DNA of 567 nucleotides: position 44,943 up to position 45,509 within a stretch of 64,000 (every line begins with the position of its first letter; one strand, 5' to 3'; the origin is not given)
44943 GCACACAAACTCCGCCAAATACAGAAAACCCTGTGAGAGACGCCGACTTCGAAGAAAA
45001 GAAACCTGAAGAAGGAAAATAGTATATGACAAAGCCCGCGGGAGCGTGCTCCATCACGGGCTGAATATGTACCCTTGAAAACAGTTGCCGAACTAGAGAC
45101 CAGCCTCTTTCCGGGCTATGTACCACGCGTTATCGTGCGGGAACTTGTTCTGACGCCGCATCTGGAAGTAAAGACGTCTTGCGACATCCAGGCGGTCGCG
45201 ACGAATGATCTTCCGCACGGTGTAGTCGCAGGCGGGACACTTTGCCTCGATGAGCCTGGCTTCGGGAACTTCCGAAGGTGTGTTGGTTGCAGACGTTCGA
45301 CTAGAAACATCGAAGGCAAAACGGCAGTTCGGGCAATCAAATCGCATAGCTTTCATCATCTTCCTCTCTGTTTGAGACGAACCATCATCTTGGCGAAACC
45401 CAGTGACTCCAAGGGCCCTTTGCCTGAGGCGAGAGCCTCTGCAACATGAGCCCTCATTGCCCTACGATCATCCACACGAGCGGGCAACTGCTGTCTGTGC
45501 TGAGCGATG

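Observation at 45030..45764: Antisense two-gene zinc-ribbon cassette wedged between dnaK and dnaJ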

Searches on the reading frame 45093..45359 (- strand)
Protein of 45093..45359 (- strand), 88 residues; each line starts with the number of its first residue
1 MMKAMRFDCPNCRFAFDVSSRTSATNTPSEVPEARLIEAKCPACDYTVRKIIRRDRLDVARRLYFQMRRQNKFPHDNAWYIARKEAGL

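Call 4: search_protein_families(library=pfam, proteins=[window:45093-45359:-], max_evalue=1)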
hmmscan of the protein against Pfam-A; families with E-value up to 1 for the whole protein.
window:45093-45359:- (88 aa): 16 families
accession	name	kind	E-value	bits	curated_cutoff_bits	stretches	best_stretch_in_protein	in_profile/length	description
PF13717.11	Zn_ribbon_4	-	0.00013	22.2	30.3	1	5-45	1-32/36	zinc-ribbon domain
PF24441.1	DUF7560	-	0.0011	19.1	27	1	2-19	1-18/44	Family of unknown function (DUF7560)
PF23548.1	Zn_ribbon_FGT1_2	-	0.005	16.8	27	1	5-19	19-33/35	FORGETTER1 second zinc ribbon domain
PF24854.1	DUF7728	-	0.017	15.8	27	0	33-51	2-20/155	Domain of unknown function (DUF7728)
PF07754.17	HVO_2753_ZBP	-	0.019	15.2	33.2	0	3-12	13-22/46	Small zinc finger protein HVO_2753-like, Zn-binding pocket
PF09723.15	Zn_ribbon_8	-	0.02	15.4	34.4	1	7-52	6-41/41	Zinc ribbon domain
PF23499.1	YnfU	-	0.021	15.2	27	0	35-47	13-25/49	YnfU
PF21276.3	ZNF512_C2HC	-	0.039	14.1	27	0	38-52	13-27/38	Zinc finger protein 512, C2HC zinc finger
PF14353.12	CpXC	-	0.041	14.3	25.4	1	8-49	2-48/121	CpXC protein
PF25208.1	DUF7838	-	0.047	14.1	28.5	0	40-48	8-43/55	Domain of unknown function (DUF7838)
PF22191.2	IBR_1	-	0.055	13.8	27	0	5-16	20-31/47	IBR domain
PF13465.12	zf-H2C2_2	-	0.074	13.9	40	0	6-17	14-25/26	Zinc-finger double domain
PF13719.11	Zn_ribbon_5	-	0.15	12.3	29.3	0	5-20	1-16/37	zinc-ribbon domain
PF23547.1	Zn_ribbon_FGT1_1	-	0.21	11.6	27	0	5-14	19-28/35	FORGETTER1 first zinc ribbon domain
PF23611.1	zf-C2H2_16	-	0.57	10.7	27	0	40-49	2-11/26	C2H2 zinc finger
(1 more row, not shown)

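Call 11: find_homologous_proteins(query=window:45093-45359:-, max_evalue=0.01)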
Query window:45093-45359:- (88 aa): 1 proteins with E <= 0.01 among 3 candidates.
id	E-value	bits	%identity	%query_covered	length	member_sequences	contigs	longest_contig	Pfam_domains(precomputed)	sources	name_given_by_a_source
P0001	3.3e-53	195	100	99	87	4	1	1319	-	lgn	-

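Call 13: find_encoding_contigs(protein=P0001, flank=10000, max_places=10)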
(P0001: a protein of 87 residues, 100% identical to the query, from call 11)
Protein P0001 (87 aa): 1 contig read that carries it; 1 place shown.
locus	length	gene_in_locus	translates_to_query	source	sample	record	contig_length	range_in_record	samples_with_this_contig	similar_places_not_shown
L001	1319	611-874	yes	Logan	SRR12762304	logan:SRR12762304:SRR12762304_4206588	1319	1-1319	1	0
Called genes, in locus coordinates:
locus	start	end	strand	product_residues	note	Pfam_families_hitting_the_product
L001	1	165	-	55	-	?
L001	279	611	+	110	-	-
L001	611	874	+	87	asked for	-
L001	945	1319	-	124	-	?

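Call 18: search_protein_families(library=phrogs, proteins=[window:45093-45359:-], max_evalue=1)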
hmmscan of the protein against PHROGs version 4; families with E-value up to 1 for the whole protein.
window:45093-45359:- (88 aa): 2 families
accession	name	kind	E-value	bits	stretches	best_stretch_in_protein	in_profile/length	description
phrog_27094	-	unknown function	0.14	13.1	1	7-55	12-56/63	-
phrog_4875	-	unknown function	0.31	12.2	0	2-47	8-39/77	-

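Call 19: search_protein_families(library=ncbifam, proteins=[window:45093-45359:-], max_evalue=1)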
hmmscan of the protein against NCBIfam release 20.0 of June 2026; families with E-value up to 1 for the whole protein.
window:45093-45359:- (88 aa): 5 families
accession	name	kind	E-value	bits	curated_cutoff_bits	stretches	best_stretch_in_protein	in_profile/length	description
TIGR02098.1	MJ0042_CXXC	domain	0.0032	17.1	20.9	1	5-23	1-19/38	MJ0042-type zinc finger domain-containing protein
TIGR02605.1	CxxC_CxxC_SSSS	subfamily_domain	0.0033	17.5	31.3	1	7-53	6-42/52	FmdB family zinc ribbon protein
NF038384.1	zinc_YnfU_fam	subfamily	0.012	15.1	36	0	34-49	12-27/52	YnfU family zinc-binding protein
NF011481.0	PRK14890.1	equivalog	0.037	14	61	0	3-13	24-34/61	putative Zn-ribbon RNA-binding protein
NF041909.1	HVO_2753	equivalog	0.17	11.8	80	0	2-13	22-33/59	HVO_2753 family zinc finger protein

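Call 20: search_protein_families(library=padloc, proteins=[window:45093-45359:-], max_evalue=1)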
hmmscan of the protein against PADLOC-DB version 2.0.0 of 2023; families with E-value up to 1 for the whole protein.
window:45093-45359:- (88 aa): 0 families

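Call 21: search_solved_structures(query=window:45093-45359:-, max_evalue=10)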
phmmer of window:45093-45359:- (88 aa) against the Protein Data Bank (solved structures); distinct sequences matched with E-value up to 10: 4.
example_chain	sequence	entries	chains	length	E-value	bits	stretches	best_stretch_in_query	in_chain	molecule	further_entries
6t7f_A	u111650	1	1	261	0.66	13.7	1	40-70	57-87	E3 ubiquitin-protein ligase MYCBP2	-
5o6c_A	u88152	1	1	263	0.67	13.7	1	40-70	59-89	E3 ubiquitin-protein ligase MYCBP2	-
9w1v_A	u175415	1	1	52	1.3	12.8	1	6-52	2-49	RUBREDOXIN 3796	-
7aoc_I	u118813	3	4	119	2.2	12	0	20-46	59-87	DNA-directed RNA polymerase I subunit RPA12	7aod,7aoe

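Call 30: find_related_loci(query=window:45093-45359:-, collection=genome_contigs, flank=10000)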
Query window:45093-45359:- (88 aa) in genome_contigs; peptide patterns used: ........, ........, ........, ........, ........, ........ (x = any residue, [..] = any of these).
369 stretches matched a pattern, but none encodes a relative of the query by tblastn (E <= 1e-3).

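Call 34: find_related_loci(query=window:45093-45359:-, collection=viral_contigs, flank=10000)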
Query window:45093-45359:- (88 aa) in viral_contigs; peptide patterns used: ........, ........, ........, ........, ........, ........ (x = any residue, [..] = any of these).
32 stretches matched a pattern, but none encodes a relative of the query by tblastn (E <= 1e-3).

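Call 39: predict_structure(protein=window:45093-45359:-)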
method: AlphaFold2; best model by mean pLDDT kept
length: 88 residues; sequences in the alignment: 1
mean_pLDDT: 78.8   pTM: 0.43
mean pLDDT of the five models: 78.8, 73.7, 73.4, 68.6, 64.0
residues with pLDDT >= 90: 19; 70-90: 49; 50-70: 16; < 50: 4
segments of 3 or more residues with pLDDT < 50: none
pLDDT, mean of each block of 10 residues (from residue 1): 78 87 51 76 92 78 85 77 85
secondary structure, 60 per line:
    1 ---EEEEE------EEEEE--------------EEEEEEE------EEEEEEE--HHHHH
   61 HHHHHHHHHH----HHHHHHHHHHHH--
elements in order: E4-8 E15-19 E34-40 E47-53 H56-70 H75-86

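Call 48: fold_search(model_id=the predicted structure, library=pdb)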
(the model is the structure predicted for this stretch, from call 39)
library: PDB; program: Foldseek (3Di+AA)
matches with E <= 10: 117; with E <= 0.001: 0
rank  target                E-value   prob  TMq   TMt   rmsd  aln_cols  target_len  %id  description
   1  9a6n_B                9.1e-01  0.21  0.36  0.22  11.2       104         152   12  Integrative model of SOJ-NRDR by crosslinking MS and deep learning (released 2024-09-18)
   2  9r2o_A                9.7e-01  0.18  0.25  0.16   9.3        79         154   13  De novo designed N5 protein fold (released 2025-05-14)
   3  2nb9_MODEL_1_A        1.0e+00  0.38  0.28  0.45   6.0        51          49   22  Solution structure of ZitP zinc finger (released 2016-12-14)
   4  9r2o_B                1.0e+00  0.16  0.25  0.16   9.4        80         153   11  De novo designed N5 protein fold (released 2025-05-14)
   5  7oyd_r                1.2e+00  0.20  0.27  0.21  13.6        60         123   17  Cryo-EM structure of a rabbit 80S ribosome with zebrafish Dap1b (released 2022-07-20)
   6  5lnl_C                2.1e+00  0.11  0.24  0.17  13.5        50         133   14  Crystal structure of Hsf 1608-1749 putative domain 1 (released 2017-02-15)
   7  6swa_p                2.2e+00  0.09  0.27  0.21  13.1        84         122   15  Mus musculus brain neocortex ribosome 60S bound to Ebp1 (released 2020-09-30)
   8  9f1d_Br               2.4e+00  0.09  0.23  0.18  13.2        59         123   19  Mammalian quaternary complex of a translating 80S ribosome, NAC, MetAP1 and NatA/E-HYPK (released 2024-08-21)
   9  7ls1_k2               2.5e+00  0.11  0.27  0.20  13.0        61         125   18  80S ribosome from mouse bound to eEF2 (Class II) (released 2021-11-03)
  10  7cpu_Lr               2.5e+00  0.10  0.26  0.20  12.7        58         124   17  Cryo-EM structure of 80S ribosome from mouse kidney (released 2022-02-02)
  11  6a2i_A                2.7e+00  0.28  0.38  0.54   4.5        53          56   13  Architectural roles of Cren7 in folding crenarchaeal chromatin filament (released 2019-01-16)
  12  6uhc_A                2.9e+00  0.18  0.35  0.09   5.8        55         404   14  CryoEM structure of human Arp2/3 complex with bound NPFs (released 2020-07-01)
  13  6iwd_B                2.9e+00  0.13  0.25  0.43  11.1        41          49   17  The PTP domain of human PTPN14 in a complex with the CR3 domain of HPV18 E7 (released 2019-07-31)
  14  7o7y_Br               2.9e+00  0.11  0.26  0.20  13.6        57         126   16  Rabbit 80S ribosome stalled close to the mutated SARS-CoV-2 slippery site by a pseudoknot (high resolution) (released 2021-06-02)
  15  9fqz_Lr               2.9e+00  0.09  0.26  0.20  12.7        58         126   19  CRYO-EM STRUCTURE OF HCT15 POLYSOMES BOUND TO EEF2, EBP1, AND SERBP1 (released 2026-01-14)
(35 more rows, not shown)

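Call 50: search_solved_structures(query=A3, max_evalue=10)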
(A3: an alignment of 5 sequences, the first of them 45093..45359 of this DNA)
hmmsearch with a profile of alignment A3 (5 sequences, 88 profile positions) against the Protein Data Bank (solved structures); distinct sequences matched with E-value up to 10: 22.
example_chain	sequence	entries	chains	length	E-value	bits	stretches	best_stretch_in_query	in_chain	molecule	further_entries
6t7f_A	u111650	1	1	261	0.00057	23.5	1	12-76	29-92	E3 ubiquitin-protein ligase MYCBP2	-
5o6c_A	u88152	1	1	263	0.00058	23.5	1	12-76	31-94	E3 ubiquitin-protein ligase MYCBP2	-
9hyf_C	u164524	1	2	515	0.25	15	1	3-56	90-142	E3 ubiquitin-protein ligase kcmf-1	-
9qx1_C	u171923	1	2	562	0.28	14.9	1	3-56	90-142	KCMF1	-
8hku_L44E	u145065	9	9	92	0.42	14.3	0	33-57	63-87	50S ribosomal protein L44e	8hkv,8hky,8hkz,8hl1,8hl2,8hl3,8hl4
5kkq_A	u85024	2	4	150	0.44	14.2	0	5-52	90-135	Transcriptional repressor CTCF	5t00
8ovl_A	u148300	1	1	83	0.68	13.6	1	31-70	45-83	Copper-translocating P-type ATPase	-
7ane_at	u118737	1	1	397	0.7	13.6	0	7-59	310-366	mS66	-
2m9a_A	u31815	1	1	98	0.87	13.3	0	5-30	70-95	E3 ubiquitin-protein ligase ZFP91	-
2k5c_A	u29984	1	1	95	0.89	13.3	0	38-52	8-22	uncharacterized protein PF0385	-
9fhl_a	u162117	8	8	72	1.1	13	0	36-49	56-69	aS34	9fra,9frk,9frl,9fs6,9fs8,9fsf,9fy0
2cot_A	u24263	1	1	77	1.1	13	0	3-24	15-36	Zinc finger protein 435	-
7zok_A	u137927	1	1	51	1.2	12.9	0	5-24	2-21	Adventurous gliding motility protein X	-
7ood_x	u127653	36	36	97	1.4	12.6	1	3-29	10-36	50S ribosomal protein L31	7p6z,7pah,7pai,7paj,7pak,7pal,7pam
6zxw_H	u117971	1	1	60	1.4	12.6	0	37-60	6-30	Uncharacterized protein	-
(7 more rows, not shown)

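Call 59: find_homologous_proteins(query=A3, max_evalue=0.01)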
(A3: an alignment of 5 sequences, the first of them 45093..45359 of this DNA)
Query A3 (5 sequences) (88 aa, profile of the alignment): 3 proteins with E <= 0.01 among 38 candidates.
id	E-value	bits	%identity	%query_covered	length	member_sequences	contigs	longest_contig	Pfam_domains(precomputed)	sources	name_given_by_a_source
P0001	2.6e-37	145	100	99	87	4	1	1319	-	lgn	-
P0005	7.5e-33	131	28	90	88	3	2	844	-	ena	-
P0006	1.5e-21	94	25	91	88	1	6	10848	-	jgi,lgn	jgi:hypothetical protein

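Call 61: find_encoding_contigs(protein=P0006, flank=6000, max_places=6)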
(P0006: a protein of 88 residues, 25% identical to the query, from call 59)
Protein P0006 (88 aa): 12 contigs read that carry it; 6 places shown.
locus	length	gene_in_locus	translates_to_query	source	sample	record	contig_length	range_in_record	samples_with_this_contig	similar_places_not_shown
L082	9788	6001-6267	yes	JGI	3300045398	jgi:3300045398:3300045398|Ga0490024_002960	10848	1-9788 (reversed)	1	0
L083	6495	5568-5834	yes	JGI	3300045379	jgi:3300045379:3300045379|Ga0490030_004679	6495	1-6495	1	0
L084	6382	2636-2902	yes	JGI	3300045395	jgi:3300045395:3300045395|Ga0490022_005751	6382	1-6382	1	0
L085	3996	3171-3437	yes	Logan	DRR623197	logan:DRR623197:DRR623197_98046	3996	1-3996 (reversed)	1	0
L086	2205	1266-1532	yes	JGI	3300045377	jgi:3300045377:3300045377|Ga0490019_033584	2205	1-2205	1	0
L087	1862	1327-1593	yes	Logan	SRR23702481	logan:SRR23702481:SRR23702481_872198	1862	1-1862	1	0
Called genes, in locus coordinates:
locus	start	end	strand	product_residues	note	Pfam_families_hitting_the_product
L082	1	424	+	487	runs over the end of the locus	PF00749:tRNA-synt_1c, PF19269:Anticodon_2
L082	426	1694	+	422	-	PF01551:Peptidase_M23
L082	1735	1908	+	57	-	-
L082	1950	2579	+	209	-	-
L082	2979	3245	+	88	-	-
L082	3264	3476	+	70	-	-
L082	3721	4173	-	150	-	-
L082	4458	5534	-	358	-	PF00226:DnaJ, PF01556:DnaJ_C, PF00684:DnaJ_CXXCXGXG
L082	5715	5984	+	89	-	-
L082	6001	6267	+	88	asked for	-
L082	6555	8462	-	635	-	PF00012:HSP70, PF06723:MreB_Mbl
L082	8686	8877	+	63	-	-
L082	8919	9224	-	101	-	-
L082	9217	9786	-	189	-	?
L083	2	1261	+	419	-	?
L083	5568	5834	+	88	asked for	-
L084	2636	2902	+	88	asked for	-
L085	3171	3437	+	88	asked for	-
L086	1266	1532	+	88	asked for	-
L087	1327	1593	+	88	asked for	-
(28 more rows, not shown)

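Call 62: find_encoding_contigs(protein=P0005, flank=6000, max_places=4)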
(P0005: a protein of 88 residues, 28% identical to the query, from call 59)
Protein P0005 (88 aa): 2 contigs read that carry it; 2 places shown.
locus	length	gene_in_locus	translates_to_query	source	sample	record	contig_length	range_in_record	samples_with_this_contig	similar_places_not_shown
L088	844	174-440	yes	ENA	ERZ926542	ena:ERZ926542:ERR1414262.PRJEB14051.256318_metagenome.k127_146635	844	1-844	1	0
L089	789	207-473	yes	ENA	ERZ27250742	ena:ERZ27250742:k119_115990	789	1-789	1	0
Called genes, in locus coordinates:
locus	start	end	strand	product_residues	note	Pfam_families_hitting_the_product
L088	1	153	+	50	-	?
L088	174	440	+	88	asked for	-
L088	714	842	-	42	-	?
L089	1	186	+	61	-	?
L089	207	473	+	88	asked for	-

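Call 83: search_solved_structures(query=A5, max_evalue=1)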
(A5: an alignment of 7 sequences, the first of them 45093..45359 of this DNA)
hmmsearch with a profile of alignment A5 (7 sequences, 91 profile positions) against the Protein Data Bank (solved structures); distinct sequences matched with E-value up to 1: 12.
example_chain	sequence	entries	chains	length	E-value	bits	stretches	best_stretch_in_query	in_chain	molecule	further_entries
6t7f_A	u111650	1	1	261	0.001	22.6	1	11-77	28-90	E3 ubiquitin-protein ligase MYCBP2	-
5o6c_A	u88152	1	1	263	0.0011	22.6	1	11-77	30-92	E3 ubiquitin-protein ligase MYCBP2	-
1mey_C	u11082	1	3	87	0.38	14.4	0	5-22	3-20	CONSENSUS ZINC FINGER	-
2dmi_A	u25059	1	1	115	0.38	14.4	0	4-19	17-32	Teashirt homolog 3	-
2ytf_A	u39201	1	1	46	0.4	14.3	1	5-25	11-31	Zinc finger protein 268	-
2k5c_A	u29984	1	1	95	0.49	14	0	36-49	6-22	uncharacterized protein PF0385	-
8zg8_A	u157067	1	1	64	0.66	13.6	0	6-38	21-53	E3 ubiquitin-protein ligase PRT1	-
5xy3_Y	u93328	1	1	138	0.66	13.6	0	53-82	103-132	Ribosomal protein L24, putative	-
5t0u_A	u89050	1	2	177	0.69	13.6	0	7-90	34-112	Transcriptional repressor CTCF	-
8zga_A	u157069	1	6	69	0.79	13.4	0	6-38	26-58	F-degron,E3 ubiquitin-protein ligase PRT1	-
8zg9_A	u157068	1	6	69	0.79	13.4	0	6-38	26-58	Y-degron,E3 ubiquitin-protein ligase PRT1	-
8zgb_A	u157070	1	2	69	0.8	13.4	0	6-38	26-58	W-degron,E3 ubiquitin-protein ligase PRT1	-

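Call 87: find_related_loci(query=A5, collection=viral_contigs, flank=6000)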
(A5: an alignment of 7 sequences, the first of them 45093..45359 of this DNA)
Query A5 (88 aa) in viral_contigs; peptide patterns used: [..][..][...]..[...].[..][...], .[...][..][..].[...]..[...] (x = any residue, [..] = any of these).
39 stretches matched a pattern, but none encodes a relative of the query by tblastn (E <= 1e-3).

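Call 88: search_dna_similar(query=window:45093-45359:-, collection=phages, mode=protein, max_evalue=0.01)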
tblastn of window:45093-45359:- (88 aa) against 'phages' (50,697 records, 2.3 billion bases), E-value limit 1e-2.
No match.

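Call 98: fold_search(model_id=the predicted structure, library=viral)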
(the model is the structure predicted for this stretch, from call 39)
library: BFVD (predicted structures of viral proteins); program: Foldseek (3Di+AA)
matches with E <= 10: 482; with E <= 0.001: 0
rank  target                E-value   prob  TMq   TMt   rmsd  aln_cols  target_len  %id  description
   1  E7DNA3                3.2e-02  0.90  0.40  0.29   7.5        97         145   15  (no name in the UniProt tables at hand)
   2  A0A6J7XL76            2.4e-01  0.89  0.40  0.47   4.1        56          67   14  Uncharacterized protein [uncultured Caudovirales phage]
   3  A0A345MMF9            2.5e-01  0.97  0.38  0.37   3.5        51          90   24  (no name in the UniProt tables at hand)
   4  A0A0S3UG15            2.5e-01  0.93  0.36  0.38   4.4        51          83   20  Uncharacterized protein [Pseudomonas phage phiR18]
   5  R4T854                2.7e-01  0.66  0.30  0.32   7.5        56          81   20  Uncharacterized protein [Haloarcula californiae tailed virus 1]
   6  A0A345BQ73            2.9e-01  0.77  0.34  0.34   5.8        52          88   19  (no name in the UniProt tables at hand)
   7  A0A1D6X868            3.0e-01  0.77  0.32  0.27   3.7        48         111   17  Uncharacterized protein [Bacillus phage PBC4]
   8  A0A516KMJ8            3.5e-01  0.77  0.34  0.42   3.6        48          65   14  CPXCG motif-containing cysteine-rich protein [Bacillus phage vB_BmeM-Goe8]
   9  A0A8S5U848            3.9e-01  0.95  0.40  0.64   4.1        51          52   24  Transcription initiation factor IIE, alpha FINGER, Transcription [Siphoviridae sp. ctGDt6]
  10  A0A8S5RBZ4            4.5e-01  0.87  0.41  0.61   5.0        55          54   16  Uncharacterized protein [virus sp. ctmTa7]
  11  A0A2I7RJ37            4.8e-01  0.94  0.41  0.55   2.9        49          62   18  Uncharacterized protein [Vibrio phage 1.188.A._10N.286.51.A6]
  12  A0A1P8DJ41            4.8e-01  0.13  0.20  0.10  14.8        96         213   11  (no name in the UniProt tables at hand)
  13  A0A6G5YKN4            5.1e-01  0.85  0.41  0.49   3.7        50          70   18  (no name in the UniProt tables at hand)
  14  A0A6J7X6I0            5.4e-01  0.28  0.30  0.31  13.4        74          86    8  Uncharacterized protein [uncultured Caudovirales phage]
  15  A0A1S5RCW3            6.2e-01  0.35  0.30  0.22   4.6        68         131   16  Uncharacterized protein [Lactobacillus phage P1]
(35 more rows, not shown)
